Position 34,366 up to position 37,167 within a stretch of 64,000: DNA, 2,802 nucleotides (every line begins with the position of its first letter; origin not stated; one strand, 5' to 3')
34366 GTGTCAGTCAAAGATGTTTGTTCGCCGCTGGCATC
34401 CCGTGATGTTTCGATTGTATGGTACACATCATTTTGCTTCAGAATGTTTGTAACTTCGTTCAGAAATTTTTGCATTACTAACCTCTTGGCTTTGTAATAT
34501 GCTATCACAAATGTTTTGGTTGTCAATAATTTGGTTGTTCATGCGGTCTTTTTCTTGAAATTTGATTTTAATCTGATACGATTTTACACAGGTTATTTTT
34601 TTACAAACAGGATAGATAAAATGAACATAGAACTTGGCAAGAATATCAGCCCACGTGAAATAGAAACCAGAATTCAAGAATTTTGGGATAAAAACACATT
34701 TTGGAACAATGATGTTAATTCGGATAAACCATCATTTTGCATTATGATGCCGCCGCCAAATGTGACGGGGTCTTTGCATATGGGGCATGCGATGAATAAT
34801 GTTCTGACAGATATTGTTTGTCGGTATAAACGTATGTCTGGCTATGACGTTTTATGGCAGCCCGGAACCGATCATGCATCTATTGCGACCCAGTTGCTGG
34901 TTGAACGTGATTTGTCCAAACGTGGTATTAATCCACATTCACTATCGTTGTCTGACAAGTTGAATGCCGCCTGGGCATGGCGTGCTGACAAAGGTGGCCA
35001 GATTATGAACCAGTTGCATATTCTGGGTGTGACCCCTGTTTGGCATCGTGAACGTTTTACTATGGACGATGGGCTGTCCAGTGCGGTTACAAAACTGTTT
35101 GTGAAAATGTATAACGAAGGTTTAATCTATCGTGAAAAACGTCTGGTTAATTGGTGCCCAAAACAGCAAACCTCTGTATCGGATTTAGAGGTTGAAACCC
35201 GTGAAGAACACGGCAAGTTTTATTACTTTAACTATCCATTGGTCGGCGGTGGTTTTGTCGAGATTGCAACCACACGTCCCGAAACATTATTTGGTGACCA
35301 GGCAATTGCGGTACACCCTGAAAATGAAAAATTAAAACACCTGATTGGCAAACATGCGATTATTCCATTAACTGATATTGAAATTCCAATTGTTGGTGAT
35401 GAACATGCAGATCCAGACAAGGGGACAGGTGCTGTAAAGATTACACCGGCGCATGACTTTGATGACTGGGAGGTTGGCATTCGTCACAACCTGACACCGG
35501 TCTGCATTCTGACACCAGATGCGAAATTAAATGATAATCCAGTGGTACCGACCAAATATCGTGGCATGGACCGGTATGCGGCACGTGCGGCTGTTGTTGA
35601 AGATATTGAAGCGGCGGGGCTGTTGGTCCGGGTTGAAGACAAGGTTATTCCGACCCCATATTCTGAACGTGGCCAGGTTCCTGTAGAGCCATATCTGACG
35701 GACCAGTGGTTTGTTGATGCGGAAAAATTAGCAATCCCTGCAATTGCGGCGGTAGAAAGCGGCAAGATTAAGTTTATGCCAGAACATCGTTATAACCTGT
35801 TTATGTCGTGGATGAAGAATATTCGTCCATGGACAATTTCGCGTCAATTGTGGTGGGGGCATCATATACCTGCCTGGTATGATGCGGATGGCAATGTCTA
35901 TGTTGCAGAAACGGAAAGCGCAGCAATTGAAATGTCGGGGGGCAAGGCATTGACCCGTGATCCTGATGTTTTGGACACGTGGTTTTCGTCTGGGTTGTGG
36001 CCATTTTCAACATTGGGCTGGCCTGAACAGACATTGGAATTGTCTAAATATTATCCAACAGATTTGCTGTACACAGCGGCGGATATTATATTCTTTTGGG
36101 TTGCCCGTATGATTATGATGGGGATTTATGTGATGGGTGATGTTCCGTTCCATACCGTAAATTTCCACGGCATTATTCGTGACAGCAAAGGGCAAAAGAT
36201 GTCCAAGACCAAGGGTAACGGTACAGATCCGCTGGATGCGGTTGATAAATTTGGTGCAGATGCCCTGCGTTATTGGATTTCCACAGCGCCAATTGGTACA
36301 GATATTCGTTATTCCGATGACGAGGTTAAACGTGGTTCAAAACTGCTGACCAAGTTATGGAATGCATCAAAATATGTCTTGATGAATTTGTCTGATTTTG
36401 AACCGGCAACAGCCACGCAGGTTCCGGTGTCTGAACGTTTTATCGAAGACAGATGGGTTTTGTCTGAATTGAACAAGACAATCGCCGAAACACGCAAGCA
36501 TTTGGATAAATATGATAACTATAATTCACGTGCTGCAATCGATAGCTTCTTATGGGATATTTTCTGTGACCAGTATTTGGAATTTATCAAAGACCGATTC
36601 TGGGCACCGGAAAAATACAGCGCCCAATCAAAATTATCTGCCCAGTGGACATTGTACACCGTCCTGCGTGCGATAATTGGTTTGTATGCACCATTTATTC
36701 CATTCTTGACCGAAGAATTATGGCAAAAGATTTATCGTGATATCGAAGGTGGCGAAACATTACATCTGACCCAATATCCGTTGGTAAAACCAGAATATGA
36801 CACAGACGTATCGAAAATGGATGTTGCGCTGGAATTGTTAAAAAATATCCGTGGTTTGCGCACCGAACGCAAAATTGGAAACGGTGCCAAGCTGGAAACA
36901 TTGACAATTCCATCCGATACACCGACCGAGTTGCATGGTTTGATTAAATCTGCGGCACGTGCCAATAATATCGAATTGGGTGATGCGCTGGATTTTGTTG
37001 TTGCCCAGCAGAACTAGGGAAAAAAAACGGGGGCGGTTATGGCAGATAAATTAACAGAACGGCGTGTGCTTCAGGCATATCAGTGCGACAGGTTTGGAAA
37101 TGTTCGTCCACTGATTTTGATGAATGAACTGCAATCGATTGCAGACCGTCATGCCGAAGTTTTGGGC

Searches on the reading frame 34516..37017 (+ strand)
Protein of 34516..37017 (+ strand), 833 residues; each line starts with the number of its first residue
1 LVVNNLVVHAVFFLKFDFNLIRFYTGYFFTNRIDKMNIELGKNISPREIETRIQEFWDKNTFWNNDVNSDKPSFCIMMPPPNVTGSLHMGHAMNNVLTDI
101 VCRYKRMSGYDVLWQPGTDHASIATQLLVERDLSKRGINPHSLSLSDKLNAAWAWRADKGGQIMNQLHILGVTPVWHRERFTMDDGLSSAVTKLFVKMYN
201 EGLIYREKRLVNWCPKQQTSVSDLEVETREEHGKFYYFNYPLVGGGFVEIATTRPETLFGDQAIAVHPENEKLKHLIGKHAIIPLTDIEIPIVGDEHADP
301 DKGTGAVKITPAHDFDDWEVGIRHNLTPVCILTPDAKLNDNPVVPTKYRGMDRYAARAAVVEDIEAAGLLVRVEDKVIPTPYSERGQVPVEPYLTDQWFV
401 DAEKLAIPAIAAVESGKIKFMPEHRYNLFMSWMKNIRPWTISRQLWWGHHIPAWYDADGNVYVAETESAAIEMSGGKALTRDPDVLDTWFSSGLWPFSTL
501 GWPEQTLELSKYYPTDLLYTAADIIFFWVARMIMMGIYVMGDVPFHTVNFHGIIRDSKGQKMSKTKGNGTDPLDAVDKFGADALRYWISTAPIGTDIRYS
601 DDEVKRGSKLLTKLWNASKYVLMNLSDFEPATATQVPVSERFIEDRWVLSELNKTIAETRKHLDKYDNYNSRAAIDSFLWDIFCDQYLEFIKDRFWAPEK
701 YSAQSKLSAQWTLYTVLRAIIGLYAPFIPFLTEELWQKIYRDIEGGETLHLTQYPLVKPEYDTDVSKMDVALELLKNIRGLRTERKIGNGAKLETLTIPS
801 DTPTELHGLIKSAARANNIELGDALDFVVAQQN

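Call 10: search_protein_families(library=ncbifam, proteins=[window:34516-37017:+], max_evalue=0.001)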
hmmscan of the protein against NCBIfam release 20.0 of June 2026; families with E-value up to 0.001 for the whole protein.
window:34516-37017:+ (833 aa): 18 families
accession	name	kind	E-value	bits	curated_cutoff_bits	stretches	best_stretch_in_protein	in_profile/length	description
NF004349.1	PRK05729.1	equivalog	5e-299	994.4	704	1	43-801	3-744/860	valine--tRNA ligase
TIGR00422.1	valS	equivalog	3.1e-280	932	612.1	1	43-802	4-761/863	valine--tRNA ligase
NF011492.0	PRK14900.1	equivalog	7.8e-255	848.4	1783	1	37-814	6-785/1044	valine--tRNA ligase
NF009687.0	PRK13208.1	equivalog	5.4e-174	580.5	738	1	38-820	4-787/801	valine--tRNA ligase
TIGR00392.1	ileS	equivalog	1.3e-126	423.9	621.4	2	288-798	309-849/861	isoleucine--tRNA ligase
NF000540.1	alt_ValS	exception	1.6e-110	370.4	900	2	168-802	147-804/827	valine--tRNA ligase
NF040702.1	ileS_w_GNAT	exception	3.8e-69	233.4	1999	3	451-742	682-959/1100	isoleucine--tRNA ligase, N-acetyltransferase domain-containing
NF008957.0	PRK12300.1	subfamily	1.7e-57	195.1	677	2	46-271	6-241/946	leucine--tRNA ligase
NF000258.1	MupB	exception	1.7e-57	195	1900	3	476-789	503-810/1033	mupirocin-resistant isoleucine--tRNA ligase MupB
TIGR00396.1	leuS_bact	equivalog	1.3e-49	169.1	548.4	2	46-227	3-168/843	leucine--tRNA ligase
NF000257.1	MupA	exception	7e-49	166.4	1900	3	479-762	502-779/1024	mupirocin-resistant isoleucine--tRNA ligase MupA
TIGR00395.1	leuS_arch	equivalog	9.8e-49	166.1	648.5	2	347-779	395-810/938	leucine--tRNA ligase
TIGR00398.1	metG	equivalog_domain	1.8e-27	96.2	336.35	2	546-743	313-505/530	methionine--tRNA ligase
NF008900.0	PRK12267.1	equivalog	5.5e-22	78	598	2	488-741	227-478/648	methionine--tRNA ligase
NF001100.0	PRK00133.1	equivalog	8e-17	61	587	2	421-739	211-502/676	methionine--tRNA ligase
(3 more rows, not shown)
